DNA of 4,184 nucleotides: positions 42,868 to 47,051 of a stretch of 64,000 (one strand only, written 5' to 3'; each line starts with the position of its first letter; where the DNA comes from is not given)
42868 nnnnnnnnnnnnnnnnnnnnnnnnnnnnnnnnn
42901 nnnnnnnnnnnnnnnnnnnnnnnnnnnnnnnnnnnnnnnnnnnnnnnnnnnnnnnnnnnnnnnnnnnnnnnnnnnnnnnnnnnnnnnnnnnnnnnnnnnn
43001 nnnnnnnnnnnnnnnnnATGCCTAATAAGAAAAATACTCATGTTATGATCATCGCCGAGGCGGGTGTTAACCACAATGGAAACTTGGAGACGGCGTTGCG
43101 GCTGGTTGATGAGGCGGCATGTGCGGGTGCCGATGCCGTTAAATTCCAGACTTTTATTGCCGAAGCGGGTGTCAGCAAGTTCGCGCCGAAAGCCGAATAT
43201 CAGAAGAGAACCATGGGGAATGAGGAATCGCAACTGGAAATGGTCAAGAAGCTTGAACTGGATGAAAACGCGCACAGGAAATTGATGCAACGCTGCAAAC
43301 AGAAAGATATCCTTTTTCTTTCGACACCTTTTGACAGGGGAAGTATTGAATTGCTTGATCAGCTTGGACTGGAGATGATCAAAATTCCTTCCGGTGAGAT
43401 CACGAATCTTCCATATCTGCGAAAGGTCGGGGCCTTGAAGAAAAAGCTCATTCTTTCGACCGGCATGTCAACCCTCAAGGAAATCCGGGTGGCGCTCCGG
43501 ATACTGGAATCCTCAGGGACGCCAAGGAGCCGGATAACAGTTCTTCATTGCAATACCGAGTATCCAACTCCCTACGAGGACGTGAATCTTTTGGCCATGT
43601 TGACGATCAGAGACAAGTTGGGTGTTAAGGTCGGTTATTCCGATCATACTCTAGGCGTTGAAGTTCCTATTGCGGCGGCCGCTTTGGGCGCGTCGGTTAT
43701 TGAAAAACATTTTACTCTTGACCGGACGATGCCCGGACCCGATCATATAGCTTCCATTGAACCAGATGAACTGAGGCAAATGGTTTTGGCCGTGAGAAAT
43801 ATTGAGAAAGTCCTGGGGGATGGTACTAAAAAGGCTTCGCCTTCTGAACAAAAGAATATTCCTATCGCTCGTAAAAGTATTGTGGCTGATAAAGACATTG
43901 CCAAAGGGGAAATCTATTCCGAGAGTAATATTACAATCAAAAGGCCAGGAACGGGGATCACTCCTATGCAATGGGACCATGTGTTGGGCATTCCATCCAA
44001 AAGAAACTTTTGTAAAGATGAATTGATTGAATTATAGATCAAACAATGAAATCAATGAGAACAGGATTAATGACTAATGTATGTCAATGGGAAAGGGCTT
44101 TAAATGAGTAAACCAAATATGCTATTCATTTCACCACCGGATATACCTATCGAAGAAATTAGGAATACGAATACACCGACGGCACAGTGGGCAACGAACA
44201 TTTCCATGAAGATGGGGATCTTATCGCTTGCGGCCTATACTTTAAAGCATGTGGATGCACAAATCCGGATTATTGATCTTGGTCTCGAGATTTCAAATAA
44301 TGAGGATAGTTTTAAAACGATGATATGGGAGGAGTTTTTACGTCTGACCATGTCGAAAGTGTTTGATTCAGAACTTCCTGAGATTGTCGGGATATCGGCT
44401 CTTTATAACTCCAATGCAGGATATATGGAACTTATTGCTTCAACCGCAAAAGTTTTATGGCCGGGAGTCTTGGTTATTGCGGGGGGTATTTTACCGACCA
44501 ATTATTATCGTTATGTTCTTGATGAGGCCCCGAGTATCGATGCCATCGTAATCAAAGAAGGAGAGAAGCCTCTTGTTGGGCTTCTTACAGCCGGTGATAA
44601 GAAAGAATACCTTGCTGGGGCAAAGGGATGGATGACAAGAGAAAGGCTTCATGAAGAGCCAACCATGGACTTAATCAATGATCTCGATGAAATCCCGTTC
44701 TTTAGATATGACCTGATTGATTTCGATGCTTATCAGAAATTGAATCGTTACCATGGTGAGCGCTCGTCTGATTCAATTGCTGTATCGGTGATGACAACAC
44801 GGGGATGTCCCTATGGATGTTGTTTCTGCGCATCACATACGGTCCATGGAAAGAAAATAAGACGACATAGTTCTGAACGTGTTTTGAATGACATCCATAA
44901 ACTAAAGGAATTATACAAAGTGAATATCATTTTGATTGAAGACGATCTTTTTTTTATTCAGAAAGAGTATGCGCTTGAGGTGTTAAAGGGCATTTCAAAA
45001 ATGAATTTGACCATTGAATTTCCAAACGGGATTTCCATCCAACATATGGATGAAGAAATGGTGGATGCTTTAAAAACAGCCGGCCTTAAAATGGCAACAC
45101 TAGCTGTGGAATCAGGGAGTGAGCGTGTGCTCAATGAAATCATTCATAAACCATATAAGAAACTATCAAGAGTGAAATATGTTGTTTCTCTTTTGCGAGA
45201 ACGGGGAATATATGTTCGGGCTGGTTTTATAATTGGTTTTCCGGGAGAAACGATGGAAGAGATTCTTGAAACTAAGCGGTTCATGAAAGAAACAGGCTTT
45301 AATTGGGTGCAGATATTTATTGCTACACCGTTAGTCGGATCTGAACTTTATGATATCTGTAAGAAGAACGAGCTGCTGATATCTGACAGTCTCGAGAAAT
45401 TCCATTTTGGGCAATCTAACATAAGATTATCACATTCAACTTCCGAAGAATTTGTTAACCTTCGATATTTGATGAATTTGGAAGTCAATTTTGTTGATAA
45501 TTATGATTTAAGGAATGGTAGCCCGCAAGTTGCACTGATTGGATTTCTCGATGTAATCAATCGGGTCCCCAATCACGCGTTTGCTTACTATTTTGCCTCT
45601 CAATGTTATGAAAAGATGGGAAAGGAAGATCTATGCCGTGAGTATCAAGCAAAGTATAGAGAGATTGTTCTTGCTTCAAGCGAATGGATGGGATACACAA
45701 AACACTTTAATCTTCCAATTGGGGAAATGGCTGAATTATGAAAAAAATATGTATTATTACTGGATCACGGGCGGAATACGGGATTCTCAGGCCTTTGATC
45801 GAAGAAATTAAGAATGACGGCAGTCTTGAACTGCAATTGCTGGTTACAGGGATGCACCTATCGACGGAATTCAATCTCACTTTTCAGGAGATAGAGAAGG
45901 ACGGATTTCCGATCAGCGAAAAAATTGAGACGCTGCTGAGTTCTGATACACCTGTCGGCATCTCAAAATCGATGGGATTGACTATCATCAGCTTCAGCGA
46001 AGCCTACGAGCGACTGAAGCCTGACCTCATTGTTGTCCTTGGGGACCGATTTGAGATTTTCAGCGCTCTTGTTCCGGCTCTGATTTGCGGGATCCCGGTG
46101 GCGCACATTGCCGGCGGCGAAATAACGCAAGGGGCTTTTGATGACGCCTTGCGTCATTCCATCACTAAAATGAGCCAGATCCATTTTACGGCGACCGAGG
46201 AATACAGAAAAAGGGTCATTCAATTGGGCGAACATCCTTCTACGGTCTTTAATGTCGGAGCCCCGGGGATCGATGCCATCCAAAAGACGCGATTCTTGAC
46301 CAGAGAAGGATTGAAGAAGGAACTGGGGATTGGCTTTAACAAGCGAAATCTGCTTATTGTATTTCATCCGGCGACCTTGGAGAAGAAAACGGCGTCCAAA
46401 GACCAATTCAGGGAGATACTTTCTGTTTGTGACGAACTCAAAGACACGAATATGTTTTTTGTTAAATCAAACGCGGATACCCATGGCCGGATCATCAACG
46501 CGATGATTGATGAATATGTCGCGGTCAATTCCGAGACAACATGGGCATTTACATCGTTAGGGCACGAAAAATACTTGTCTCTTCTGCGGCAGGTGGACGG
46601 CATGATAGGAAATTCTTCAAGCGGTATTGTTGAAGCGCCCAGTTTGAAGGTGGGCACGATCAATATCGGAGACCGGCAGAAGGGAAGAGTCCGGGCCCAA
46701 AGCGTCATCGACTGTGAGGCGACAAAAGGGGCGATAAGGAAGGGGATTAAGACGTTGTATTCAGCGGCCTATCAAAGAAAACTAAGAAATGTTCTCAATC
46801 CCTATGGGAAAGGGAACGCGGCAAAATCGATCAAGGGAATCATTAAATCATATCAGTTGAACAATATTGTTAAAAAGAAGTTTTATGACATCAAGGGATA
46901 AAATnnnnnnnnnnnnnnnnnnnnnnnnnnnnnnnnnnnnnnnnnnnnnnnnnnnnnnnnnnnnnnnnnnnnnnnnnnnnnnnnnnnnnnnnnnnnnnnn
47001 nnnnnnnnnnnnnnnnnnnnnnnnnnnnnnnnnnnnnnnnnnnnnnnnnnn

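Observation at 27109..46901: Two complete nonulosonic-acid synthase sets (two NeuB, two NeuC) in one operon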

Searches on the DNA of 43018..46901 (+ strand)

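Call 39: search_dna_similar(query=window:43018-46901:+, collection=ecoli_genomes, mode=distant, max_evalue=10, max_rows=25)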
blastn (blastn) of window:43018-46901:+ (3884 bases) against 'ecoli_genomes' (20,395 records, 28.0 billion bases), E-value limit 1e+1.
Records with a match: 392; places in all: 394; records where one place covers at least 80% of the query: 0.
Genomes with a match: 392 of 5426; with a place that covers at least 80% of the query: 0. Places per genome that has any: lowest 1, median 1, highest 2. On chromosomes: 394 places; on plasmids: 0.
Best place of each record, by identity: 80-90% 1; 60-80% 391.
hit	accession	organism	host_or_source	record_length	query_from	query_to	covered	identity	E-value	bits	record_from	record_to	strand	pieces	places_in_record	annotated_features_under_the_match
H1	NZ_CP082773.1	Escherichia coli O99:H6 strain CU42ET-1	Homo sapiens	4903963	517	3236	9%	67.5%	2e-4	113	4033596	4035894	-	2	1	cytidylyltransferase domain-containing protein | neuB: N-acetylneuraminate synthase | neuC: UDP-N-acetylglucosamine 2-epimerase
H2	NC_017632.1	Escherichia coli UM146 strain UM146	-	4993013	529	3236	8%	67.8%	7e-4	111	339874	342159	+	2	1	cytidylyltransferase domain-containing protein | neuB: N-acetylneuraminate synthase | neuC: UDP-N-acetylglucosamine 2-epimerase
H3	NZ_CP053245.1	Escherichia coli strain SCU-485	Homo sapiens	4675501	529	3236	8%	67.5%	7e-4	103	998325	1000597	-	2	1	acylneuraminate cytidylyltransferase family protein | neuB: N-acetylneuraminate synthase | neuC: UDP-N-acetylglucosamine 2-epimerase | hypothetical protein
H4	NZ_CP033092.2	Escherichia coli DSM 30083 = JCM 1649 = ATCC 11775 strain ...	-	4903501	529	3236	6%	75.2%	2e-3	156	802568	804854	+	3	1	cytidylyltransferase domain-containing protein | neuB: N-acetylneuraminate synthase | neuC: UDP-N-acetylglucosamine 2-epimerase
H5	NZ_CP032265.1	Escherichia coli strain AR_0089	missing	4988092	529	3236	6%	75.2%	2e-3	156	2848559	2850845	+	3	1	cytidylyltransferase domain-containing protein | neuB: N-acetylneuraminate synthase | neuC: UDP-N-acetylglucosamine 2-epimerase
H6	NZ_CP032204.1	Escherichia coli strain AR_0013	missing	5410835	529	3236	6%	75.2%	2e-3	156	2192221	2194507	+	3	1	cytidylyltransferase domain-containing protein | neuB: N-acetylneuraminate synthase | neuC: UDP-N-acetylglucosamine 2-epimerase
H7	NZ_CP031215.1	Escherichia coli strain Es_ST80_L1_NDM_10_2017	Homo sapiens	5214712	529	3236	6%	75.2%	2e-3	156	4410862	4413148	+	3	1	cytidylyltransferase domain-containing protein | neuB: N-acetylneuraminate synthase | neuC: UDP-N-acetylglucosamine 2-epimerase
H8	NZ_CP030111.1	Escherichia coli strain MCJCHV-1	Homo sapiens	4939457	529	3236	6%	75.2%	2e-3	156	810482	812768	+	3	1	cytidylyltransferase domain-containing protein | neuB: N-acetylneuraminate synthase | neuC: UDP-N-acetylglucosamine 2-epimerase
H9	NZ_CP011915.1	Escherichia coli strain PSUO2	Gallus gallus domesticus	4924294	529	3236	6%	75.2%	2e-3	156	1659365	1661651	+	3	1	cytidylyltransferase domain-containing protein | neuB: N-acetylneuraminate synthase | neuC: UDP-N-acetylglucosamine 2-epimerase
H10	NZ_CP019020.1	Escherichia coli strain Ecol_244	Homo sapiens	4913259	529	3236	6%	75.2%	2e-3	156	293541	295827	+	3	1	cytidylyltransferase domain-containing protein | neuB: N-acetylneuraminate synthase | neuC: UDP-N-acetylglucosamine 2-epimerase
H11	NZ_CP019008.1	Escherichia coli strain Ecol_AZ159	Homo sapiens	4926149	529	3236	6%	75.2%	2e-3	156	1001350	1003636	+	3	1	cytidylyltransferase domain-containing protein | neuB: N-acetylneuraminate synthase | neuC: UDP-N-acetylglucosamine 2-epimerase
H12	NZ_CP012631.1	Escherichia coli strain SF-173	Homo sapiens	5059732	529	3236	6%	75.2%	2e-3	156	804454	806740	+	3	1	cytidylyltransferase domain-containing protein | neuB: N-acetylneuraminate synthase | neuC: UDP-N-acetylglucosamine 2-epimerase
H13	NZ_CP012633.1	Escherichia coli strain SF-166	Homo sapiens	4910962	529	3236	6%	75.2%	2e-3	156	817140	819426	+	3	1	cytidylyltransferase domain-containing protein | neuB: N-acetylneuraminate synthase | neuC: UDP-N-acetylglucosamine 2-epimerase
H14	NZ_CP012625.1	Escherichia coli strain SF-468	Homo sapiens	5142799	529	3236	6%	75.2%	2e-3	156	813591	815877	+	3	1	cytidylyltransferase domain-containing protein | neuB: N-acetylneuraminate synthase | neuC: UDP-N-acetylglucosamine 2-epimerase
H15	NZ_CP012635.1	Escherichia coli strain SF-088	Homo sapiens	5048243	529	3236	6%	75.2%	2e-3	156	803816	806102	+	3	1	cytidylyltransferase domain-containing protein | neuB: N-acetylneuraminate synthase | neuC: UDP-N-acetylglucosamine 2-epimerase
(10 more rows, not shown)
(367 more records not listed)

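Call 40: get_annotated_region(hit=H2, flank=4000)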
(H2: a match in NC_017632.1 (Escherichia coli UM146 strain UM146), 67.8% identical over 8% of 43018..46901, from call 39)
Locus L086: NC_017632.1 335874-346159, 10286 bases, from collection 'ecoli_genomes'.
description: Escherichia coli UM146, complete sequence
organism: Escherichia coli UM146 strain UM146 (NCBI taxid 869729)
replicon: chromosome; assembly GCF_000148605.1
host: -; source: -; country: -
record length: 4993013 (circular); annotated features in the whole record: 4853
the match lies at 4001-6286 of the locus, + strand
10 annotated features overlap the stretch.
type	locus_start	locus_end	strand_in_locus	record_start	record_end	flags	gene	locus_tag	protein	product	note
CDS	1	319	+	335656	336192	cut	yghD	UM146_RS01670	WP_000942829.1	GspM family type II secretion system protein YghD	-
CDS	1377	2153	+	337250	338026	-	-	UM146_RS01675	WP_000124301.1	ABC transporter permease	-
CDS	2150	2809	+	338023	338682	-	-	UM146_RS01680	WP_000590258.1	ABC transporter ATP-binding protein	-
CDS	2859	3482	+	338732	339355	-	-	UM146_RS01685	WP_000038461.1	acetyltransferase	-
CDS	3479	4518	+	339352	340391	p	neuB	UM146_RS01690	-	N-acetylneuraminate synthase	frameshifted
CDS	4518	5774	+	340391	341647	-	-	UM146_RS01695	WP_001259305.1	cytidylyltransferase domain-containing protein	-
CDS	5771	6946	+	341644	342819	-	neuC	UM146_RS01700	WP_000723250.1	UDP-N-acetylglucosamine 2-epimerase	-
CDS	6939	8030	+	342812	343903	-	-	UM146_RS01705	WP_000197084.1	DUF6716 putative glycosyltransferase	-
CDS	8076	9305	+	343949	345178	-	-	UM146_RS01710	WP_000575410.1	alpha-2,8-polysialyltransferase family protein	-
CDS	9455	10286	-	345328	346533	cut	-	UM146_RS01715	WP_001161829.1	capsule biosynthesis protein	-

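Call 41: get_annotated_region(hit=H3, flank=8000)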
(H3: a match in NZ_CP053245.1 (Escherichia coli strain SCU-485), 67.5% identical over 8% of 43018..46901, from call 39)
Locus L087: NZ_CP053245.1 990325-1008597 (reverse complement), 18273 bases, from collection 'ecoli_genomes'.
description: Escherichia coli strain SCU-485 chromosome, complete genome
organism: Escherichia coli strain SCU-485 (NCBI taxid 562)
replicon: chromosome; assembly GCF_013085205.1
host: Homo sapiens; source: rectal swab from healthy college student; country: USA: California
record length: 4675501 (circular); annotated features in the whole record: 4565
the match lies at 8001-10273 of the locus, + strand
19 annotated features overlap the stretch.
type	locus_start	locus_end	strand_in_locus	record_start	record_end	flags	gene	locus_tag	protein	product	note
CDS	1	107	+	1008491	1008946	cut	gspG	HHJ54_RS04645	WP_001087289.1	type II secretion system major pseudopilin GspG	-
CDS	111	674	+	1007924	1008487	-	gspH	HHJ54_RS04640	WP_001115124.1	type II secretion system minor pseudopilin GspH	-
CDS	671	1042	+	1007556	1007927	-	gspI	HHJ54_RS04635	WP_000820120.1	type II secretion system minor pseudopilin GspI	-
CDS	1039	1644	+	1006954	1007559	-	gspJ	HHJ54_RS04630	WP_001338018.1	type II secretion system minor pseudopilin GspJ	-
CDS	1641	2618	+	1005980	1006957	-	gspK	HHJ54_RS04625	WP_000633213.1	type II secretion system minor pseudopilin GspK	-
CDS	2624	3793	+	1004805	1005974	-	gspL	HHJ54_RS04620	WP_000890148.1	type II secretion system protein GspL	-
CDS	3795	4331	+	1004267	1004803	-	yghD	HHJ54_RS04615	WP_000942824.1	GspM family type II secretion system protein YghD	-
CDS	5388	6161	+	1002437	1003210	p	-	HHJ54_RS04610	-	ABC transporter permease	frameshifted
CDS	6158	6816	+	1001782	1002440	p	-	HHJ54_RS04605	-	ABC transporter ATP-binding protein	frameshifted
CDS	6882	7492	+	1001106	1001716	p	-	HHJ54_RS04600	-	acetyltransferase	frameshifted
CDS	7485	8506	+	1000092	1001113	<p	neuB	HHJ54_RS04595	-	N-acetylneuraminate synthase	frameshifted; incomplete; partial in the middle of a contig; missing C-terminus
CDS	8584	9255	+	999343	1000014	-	-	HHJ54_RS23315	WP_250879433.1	acylneuraminate cytidylyltransferase family protein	-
CDS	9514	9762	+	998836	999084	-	-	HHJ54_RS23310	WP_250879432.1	hypothetical protein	-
CDS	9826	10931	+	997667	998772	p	neuC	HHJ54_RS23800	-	UDP-N-acetylglucosamine 2-epimerase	frameshifted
CDS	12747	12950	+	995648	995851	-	-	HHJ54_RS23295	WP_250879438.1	alpha-2,8-polysialyltransferase family protein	-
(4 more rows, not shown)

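Call 42: get_annotated_region(hit=H4, flank=2500)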
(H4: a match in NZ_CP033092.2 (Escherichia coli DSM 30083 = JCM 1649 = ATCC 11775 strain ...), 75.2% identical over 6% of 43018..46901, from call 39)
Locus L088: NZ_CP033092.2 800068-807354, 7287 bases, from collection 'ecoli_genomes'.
description: Escherichia coli DSM 30083 = JCM 1649 = ATCC 11775 chromosome, complete genome
organism: Escherichia coli DSM 30083 = JCM 1649 = ATCC 11775 strain ATCC 11775 (NCBI taxid 866789)
replicon: chromosome; assembly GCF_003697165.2
host: -; source: -; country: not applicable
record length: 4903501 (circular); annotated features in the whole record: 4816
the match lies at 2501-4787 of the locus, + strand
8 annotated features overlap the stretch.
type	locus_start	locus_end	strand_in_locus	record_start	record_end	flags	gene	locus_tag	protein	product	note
CDS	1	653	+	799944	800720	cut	-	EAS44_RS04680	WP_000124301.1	ABC transporter permease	-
CDS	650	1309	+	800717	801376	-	-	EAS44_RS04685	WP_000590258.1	ABC transporter ATP-binding protein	-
CDS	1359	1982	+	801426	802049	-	-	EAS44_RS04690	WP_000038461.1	acetyltransferase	-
CDS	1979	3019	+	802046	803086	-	neuB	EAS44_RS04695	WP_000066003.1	N-acetylneuraminate synthase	-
CDS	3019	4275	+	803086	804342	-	-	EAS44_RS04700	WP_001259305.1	cytidylyltransferase domain-containing protein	-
CDS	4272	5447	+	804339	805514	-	neuC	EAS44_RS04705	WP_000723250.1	UDP-N-acetylglucosamine 2-epimerase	-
CDS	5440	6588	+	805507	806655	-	-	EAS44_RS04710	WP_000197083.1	DUF6716 putative glycosyltransferase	-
CDS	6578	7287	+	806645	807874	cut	-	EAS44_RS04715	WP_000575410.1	alpha-2,8-polysialyltransferase family protein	-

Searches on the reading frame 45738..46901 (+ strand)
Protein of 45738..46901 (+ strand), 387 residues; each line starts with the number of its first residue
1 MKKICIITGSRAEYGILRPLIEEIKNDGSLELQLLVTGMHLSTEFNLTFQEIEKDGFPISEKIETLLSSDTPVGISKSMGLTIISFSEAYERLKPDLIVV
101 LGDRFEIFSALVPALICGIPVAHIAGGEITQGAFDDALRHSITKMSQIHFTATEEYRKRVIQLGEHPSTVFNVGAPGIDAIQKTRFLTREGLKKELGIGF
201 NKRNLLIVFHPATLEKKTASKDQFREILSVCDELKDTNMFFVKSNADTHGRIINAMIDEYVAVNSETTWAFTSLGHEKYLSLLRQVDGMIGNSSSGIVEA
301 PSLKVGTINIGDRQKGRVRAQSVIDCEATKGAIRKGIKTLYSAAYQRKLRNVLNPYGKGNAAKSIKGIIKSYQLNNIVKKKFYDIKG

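Call 6: search_protein_families(library=ncbifam, proteins=[window:45738-46901:+], max_evalue=0.00001)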
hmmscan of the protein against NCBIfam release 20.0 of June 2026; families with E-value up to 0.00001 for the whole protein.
window:45738-46901:+ (387 aa): 2 families
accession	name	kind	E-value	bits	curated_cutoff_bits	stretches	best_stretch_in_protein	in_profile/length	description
TIGR03568.1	NeuC_NnaA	equivalog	1.4e-142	475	235.9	1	2-368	1-364/365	UDP-N-acetylglucosamine 2-epimerase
TIGR00236.1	wecB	equivalog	1.5e-22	80.2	210.15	1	3-370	2-363/366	non-hydrolyzing UDP-N-acetylglucosamine 2-epimerase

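Call 15: search_solved_structures(query=window:45738-46901:+, show_alignments=1)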
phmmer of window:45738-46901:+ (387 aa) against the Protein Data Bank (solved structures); distinct sequences matched with E-value up to 0.001: 22.
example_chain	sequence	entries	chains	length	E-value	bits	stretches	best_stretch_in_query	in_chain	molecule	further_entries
5zlr_A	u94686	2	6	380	3e-97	329.3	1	1-385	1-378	GDP/UDP-N,N'-diacetylbacillosamine 2-epimerase (Hydrolyzing)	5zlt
5xvs_A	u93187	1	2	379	3.3e-97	329.2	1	1-385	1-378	GDP/UDP-N,N'-diacetylbacillosamine 2-epimerase (Hydrolyzing)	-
4zht_A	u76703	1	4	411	8.9e-42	146.8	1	3-382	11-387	Bifunctional UDP-N-acetylglucosamine 2-epimerase/N-acetylmannosamine kinase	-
6vlb_A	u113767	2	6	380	8.5e-12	48.2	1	3-367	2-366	UDP-N-acetylglucosamine 2-epimerase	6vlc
5enz_A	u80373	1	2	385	2.5e-10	43.3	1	1-380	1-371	UDP-GlcNAc 2-epimerase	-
3dzc_A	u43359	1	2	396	1.2e-09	41.1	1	1-185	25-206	UDP-N-acetylglucosamine 2-epimerase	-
1o6c_A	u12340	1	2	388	6.9e-09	38.6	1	3-239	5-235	UDP-N-acetylglucosamine 2-epimerase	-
4fkz_A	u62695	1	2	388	7e-09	38.6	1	3-239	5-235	UDP-N-acetylglucosamine 2-epimerase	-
5dld_A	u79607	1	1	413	1.3e-08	37.7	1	1-197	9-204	UDP-N-Acetylglucosamine 2-epimerase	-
3ot5_A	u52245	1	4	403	1.4e-08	37.6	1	5-372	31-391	UDP-N-acetylglucosamine 2-epimerase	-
8ahe_A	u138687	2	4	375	2e-08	37.1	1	3-371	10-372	UDP-N-acetylglucosamine 2-epimerase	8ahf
3beo_A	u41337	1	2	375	2e-08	37.1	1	3-371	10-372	UDP-N-acetylglucosamine 2-epimerase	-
4neq_A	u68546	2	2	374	3.6e-08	36.2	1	3-368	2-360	UDP-N-acetylglucosamine 2-epimerase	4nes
4hwg_A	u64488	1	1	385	2.6e-06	30.1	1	3-312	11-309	UDP-N-acetylglucosamine 2-epimerase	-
1vgv_A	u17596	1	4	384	9e-06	28.3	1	3-199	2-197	UDP-N-acetylglucosamine 2-epimerase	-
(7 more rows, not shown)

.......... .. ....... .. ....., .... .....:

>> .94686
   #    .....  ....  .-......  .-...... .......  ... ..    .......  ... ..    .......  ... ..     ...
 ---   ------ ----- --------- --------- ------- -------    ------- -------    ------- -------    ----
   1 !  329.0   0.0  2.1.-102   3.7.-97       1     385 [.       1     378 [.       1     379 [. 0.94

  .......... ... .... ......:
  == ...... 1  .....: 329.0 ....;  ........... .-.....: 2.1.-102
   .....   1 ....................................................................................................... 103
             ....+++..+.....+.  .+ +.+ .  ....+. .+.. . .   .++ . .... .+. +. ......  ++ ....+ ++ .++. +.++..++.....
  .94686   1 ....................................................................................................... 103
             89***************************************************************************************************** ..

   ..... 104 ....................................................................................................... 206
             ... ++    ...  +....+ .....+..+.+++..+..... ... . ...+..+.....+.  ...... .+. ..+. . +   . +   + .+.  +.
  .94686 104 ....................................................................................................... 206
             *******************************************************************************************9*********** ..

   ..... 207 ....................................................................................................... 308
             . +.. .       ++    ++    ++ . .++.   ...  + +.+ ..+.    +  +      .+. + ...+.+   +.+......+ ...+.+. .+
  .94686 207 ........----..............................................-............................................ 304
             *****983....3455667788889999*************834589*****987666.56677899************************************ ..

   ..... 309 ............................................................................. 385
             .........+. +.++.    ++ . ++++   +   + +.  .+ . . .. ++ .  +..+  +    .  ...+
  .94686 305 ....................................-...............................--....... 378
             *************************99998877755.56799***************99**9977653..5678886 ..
